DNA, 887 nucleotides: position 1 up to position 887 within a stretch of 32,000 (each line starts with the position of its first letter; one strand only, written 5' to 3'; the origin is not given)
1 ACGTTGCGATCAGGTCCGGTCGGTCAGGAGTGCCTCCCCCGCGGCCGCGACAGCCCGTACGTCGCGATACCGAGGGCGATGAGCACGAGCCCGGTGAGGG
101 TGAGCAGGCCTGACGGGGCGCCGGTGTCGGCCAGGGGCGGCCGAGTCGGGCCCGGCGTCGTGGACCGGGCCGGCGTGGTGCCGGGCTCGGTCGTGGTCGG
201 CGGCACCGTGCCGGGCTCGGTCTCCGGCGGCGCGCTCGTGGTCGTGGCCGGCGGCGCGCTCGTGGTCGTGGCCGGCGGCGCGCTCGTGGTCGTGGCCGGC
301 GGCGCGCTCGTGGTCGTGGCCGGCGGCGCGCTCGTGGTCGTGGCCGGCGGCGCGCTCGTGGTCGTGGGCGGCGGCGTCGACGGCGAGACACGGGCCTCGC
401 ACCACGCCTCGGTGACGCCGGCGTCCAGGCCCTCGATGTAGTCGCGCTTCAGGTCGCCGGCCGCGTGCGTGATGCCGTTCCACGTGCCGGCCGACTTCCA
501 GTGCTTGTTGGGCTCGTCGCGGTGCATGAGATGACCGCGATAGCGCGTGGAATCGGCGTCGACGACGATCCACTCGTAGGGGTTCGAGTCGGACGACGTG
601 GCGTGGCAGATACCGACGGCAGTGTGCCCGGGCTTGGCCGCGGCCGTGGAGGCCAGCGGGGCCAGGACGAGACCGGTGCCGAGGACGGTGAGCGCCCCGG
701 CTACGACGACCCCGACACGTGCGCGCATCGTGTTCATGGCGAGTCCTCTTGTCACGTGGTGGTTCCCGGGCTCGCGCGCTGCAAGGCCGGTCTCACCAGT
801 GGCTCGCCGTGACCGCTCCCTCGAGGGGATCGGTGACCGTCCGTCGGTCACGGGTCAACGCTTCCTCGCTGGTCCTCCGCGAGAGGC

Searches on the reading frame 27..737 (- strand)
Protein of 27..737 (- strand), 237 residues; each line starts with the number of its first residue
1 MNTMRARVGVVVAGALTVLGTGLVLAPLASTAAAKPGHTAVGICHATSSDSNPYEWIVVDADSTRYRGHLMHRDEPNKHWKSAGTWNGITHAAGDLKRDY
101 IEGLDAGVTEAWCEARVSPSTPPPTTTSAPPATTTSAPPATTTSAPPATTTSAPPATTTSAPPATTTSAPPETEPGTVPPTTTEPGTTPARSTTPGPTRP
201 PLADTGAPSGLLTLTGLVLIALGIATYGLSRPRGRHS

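Call 20: search_protein_families(library=pfam, proteins=[window:27-737:-], max_evalue=0.01)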
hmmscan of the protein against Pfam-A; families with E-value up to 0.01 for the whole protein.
window:27-737:- (237 aa): 0 families

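Call 21: search_protein_families(library=ncbifam, proteins=[window:27-737:-], max_evalue=1)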
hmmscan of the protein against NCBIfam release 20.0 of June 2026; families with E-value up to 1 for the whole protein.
window:27-737:- (237 aa): 0 families
